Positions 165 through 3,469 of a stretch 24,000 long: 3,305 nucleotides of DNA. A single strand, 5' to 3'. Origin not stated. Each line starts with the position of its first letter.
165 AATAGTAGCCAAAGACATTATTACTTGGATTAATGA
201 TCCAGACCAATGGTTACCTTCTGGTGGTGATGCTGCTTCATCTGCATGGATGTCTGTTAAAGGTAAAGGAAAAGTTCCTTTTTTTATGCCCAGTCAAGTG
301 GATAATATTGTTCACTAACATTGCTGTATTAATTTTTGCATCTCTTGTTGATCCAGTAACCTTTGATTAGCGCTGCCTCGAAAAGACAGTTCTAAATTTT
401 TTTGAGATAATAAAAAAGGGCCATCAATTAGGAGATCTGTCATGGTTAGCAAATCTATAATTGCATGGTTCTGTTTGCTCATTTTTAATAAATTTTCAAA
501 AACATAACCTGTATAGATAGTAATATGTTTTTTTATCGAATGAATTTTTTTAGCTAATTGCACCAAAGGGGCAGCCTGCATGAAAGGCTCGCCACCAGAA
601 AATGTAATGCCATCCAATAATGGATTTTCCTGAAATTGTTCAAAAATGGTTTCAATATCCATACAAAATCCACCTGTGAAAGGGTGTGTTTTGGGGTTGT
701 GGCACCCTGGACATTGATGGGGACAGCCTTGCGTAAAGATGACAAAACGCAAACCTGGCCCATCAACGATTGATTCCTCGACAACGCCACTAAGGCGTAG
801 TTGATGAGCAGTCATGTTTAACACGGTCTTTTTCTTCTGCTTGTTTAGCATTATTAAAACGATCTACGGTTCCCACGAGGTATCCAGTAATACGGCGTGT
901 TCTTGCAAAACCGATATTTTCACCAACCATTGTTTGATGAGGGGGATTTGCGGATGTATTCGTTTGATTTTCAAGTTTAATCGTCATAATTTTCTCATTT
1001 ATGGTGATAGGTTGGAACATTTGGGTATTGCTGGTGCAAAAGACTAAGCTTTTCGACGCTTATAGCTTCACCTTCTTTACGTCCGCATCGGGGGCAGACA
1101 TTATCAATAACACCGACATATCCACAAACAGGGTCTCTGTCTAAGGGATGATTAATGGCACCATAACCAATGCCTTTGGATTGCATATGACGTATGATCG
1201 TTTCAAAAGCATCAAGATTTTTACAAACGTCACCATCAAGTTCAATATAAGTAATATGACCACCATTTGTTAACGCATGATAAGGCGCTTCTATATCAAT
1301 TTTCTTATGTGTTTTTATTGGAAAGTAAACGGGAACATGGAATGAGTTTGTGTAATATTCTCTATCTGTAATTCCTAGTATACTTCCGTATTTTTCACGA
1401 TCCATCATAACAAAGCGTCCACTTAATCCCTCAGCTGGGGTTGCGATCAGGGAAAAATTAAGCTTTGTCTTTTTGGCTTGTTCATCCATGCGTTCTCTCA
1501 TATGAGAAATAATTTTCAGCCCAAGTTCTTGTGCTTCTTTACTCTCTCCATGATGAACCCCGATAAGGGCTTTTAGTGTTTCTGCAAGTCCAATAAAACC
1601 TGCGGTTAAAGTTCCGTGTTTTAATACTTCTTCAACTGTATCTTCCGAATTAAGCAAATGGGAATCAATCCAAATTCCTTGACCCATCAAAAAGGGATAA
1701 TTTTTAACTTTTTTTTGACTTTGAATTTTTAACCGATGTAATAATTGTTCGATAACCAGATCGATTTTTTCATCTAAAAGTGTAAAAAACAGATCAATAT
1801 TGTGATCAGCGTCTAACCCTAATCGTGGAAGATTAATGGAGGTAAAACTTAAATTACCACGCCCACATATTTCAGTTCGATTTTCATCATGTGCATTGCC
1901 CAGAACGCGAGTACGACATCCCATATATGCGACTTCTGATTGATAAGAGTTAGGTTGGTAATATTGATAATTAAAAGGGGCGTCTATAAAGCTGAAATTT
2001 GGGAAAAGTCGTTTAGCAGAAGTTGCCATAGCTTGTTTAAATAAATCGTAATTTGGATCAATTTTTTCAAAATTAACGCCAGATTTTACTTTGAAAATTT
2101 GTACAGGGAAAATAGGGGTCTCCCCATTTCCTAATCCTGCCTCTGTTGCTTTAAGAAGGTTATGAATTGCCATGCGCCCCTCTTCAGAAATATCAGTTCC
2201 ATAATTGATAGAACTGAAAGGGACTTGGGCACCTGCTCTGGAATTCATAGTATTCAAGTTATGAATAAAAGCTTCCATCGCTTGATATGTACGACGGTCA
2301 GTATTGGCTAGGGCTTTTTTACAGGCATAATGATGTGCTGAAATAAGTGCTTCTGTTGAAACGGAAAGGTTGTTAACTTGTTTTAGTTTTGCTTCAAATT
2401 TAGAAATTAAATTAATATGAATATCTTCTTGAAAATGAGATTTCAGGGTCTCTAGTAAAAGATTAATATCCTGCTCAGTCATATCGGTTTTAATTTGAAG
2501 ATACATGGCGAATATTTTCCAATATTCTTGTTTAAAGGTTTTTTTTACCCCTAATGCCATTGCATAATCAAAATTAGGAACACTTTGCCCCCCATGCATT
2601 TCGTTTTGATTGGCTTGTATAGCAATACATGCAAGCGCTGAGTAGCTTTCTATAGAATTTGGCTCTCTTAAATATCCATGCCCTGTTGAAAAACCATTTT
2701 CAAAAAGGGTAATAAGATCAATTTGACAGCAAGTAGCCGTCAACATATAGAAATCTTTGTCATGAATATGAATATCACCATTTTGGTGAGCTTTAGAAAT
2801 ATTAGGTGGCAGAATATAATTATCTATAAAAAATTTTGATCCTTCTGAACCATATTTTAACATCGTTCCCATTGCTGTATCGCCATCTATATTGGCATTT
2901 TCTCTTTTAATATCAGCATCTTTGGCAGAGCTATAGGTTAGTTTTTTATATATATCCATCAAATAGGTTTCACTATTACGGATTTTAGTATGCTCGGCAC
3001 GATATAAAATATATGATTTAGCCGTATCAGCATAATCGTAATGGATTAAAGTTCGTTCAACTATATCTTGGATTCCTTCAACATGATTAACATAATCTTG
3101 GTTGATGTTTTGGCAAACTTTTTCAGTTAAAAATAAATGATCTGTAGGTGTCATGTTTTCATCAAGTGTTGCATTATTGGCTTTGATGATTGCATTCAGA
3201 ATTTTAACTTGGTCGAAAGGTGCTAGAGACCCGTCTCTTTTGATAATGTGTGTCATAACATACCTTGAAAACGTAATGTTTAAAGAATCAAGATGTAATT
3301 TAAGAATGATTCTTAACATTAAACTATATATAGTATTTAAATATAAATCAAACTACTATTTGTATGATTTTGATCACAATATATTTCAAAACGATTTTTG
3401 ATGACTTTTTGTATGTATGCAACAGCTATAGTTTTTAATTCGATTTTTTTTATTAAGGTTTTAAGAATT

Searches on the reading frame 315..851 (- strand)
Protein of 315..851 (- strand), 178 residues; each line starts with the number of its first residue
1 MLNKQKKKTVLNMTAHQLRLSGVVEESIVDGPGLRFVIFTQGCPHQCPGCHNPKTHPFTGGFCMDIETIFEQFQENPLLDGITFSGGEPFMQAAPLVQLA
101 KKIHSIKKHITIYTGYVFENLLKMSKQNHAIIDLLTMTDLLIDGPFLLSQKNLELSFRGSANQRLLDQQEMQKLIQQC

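Call 9: search_protein_families(library=pfam, max_evalue=0.001, proteins=[window:315-851:-])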
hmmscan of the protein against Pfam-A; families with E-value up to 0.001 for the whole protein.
window:315-851:- (178 aa): 2 families
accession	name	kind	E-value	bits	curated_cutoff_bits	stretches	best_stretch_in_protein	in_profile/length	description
PF13353.11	Fer4_12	-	3.9e-35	121.5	22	1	29-165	1-136/137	4Fe-4S single cluster domain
PF04055.27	Radical_SAM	-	1.6e-09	38.6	29.5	1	37-118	1-88/166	Radical SAM superfamily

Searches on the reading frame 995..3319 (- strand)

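Call 9: search_protein_families(library=pfam, max_evalue=0.001, proteins=[window:995-3319:-])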
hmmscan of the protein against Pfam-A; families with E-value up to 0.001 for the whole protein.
window:995-3319:- (774 aa): 3 families
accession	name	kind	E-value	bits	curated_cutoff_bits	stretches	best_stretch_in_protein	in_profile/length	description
PF13597.11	NRDD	-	2.7e-183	611.1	26.2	1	140-749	1-531/562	Anaerobic ribonucleoside-triphosphate reductase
PF03477.21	ATP-cone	-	7.8e-19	68.4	25.8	1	24-111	2-87/88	ATP cone domain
PF11230.13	YjjI-like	-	0.00094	18.1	23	0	520-719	244-430/485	Glycyl radical enzyme YjjI-like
